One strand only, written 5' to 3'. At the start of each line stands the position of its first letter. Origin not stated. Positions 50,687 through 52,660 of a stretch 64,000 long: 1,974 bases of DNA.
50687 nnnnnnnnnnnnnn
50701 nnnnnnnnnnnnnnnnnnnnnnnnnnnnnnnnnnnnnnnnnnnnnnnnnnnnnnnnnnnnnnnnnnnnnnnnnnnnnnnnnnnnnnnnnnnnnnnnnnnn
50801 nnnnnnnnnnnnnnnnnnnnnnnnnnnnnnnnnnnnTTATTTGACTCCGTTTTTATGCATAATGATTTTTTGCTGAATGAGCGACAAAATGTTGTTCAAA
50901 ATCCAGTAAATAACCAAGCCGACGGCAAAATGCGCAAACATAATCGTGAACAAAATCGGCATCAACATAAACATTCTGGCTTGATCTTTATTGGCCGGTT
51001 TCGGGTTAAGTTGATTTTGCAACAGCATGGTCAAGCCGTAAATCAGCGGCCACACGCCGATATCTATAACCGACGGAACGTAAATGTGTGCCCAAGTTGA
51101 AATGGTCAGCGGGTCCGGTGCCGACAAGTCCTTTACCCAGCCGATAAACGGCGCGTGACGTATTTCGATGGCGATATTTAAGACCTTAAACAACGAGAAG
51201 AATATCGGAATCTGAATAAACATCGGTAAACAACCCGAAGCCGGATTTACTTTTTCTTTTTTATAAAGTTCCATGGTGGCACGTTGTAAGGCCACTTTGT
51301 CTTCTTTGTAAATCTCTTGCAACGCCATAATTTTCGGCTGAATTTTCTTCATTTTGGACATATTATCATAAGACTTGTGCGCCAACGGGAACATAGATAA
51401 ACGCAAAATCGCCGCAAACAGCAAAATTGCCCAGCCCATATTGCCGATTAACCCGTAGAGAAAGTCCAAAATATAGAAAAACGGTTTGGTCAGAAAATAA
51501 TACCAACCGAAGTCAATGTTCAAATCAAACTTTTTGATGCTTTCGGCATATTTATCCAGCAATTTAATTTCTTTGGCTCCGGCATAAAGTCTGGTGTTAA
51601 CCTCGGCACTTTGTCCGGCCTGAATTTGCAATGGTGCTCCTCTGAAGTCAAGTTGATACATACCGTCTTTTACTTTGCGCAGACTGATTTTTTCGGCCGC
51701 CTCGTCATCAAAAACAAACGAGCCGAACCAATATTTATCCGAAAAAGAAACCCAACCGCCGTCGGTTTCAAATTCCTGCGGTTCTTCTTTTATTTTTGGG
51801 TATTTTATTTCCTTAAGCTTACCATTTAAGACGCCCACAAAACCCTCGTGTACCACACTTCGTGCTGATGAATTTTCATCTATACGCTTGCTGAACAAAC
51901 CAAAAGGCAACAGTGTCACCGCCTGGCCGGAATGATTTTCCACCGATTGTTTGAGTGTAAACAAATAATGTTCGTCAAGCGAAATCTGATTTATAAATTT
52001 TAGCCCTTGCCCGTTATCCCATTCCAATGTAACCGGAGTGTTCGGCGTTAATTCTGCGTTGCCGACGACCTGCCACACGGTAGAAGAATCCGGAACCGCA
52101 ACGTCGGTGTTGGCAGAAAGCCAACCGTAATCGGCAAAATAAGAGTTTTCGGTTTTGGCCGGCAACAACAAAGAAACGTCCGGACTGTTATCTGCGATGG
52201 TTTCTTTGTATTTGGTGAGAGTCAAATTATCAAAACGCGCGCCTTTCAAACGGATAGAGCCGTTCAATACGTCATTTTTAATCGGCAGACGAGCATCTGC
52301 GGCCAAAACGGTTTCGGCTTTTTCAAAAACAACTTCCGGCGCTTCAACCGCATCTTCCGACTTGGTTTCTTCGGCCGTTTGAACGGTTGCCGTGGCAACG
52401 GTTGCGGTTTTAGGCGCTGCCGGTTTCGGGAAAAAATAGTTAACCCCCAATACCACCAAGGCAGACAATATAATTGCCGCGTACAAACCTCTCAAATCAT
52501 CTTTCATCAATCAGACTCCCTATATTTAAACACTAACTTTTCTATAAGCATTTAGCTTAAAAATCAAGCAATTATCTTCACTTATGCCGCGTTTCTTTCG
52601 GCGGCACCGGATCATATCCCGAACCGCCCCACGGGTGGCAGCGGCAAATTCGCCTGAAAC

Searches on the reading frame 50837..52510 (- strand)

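Call 5: search_protein_families(library=ncbifam, proteins=[window:50837-52510:-], max_evalue=0.00001)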
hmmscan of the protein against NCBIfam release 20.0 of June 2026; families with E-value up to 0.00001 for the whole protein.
window:50837-52510:- (557 aa): 22 families
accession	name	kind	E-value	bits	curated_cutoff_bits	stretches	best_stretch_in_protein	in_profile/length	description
NF002353.0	PRK01318.1-4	equivalog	2.4e-202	673.8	365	1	3-557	2-579/596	membrane protein insertase YidC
NF002352.0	PRK01318.1-3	equivalog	2e-112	377.1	447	1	37-554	51-552/562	membrane protein insertase YidC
NF002351.0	PRK01318.1-1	equivalog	3.5e-85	286.8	740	1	45-552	32-532/545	membrane protein insertase YidC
TIGR03593.1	yidC_nterm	equivalog_domain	1.7e-84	284.5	58.25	1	11-356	6-363/363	membrane protein insertase YidC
NF002357.0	PRK01318.2-4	equivalog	8.2e-70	236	479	1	250-550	240-512/532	membrane protein insertase YidC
TIGR03592.1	yidC_oxa1_cterm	subfamily_domain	4.1e-60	203.1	84.3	1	357-551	1-190/191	membrane protein insertase YidC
NF002355.0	PRK01318.2-2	equivalog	1.7e-52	178.8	891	1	227-552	258-595/602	membrane protein insertase YidC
NF002354.0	PRK01318.2-1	equivalog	1.3e-50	172.4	1094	1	303-551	301-531/548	membrane protein insertase YidC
NF002356.0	PRK01318.2-3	equivalog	3.2e-48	164.5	460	1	39-550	54-571/627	membrane protein insertase YidC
NF002168.0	PRK01001.1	equivalog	8.8e-44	150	670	1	334-550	548-774/795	membrane protein insertase YidC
NF002358.0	PRK01318.2-5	equivalog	3.6e-38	131.7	605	1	308-550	283-535/545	membrane protein insertase YidC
NF002359.0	PRK01318.2-6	equivalog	1e-37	129.8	600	1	243-544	260-571/624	membrane protein insertase YidC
NF002350.0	PRK01315.1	equivalog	1.6e-32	113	282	2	344-449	26-133/329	membrane protein insertase YidC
NF002734.0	PRK02654.1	equivalog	8.4e-26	90.7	324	1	333-444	2-116/384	membrane protein insertase YidC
NF002803.0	PRK02944.1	equivalog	9.1e-25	87.5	377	1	336-551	36-241/255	YidC family membrane integrase SpoIIIJ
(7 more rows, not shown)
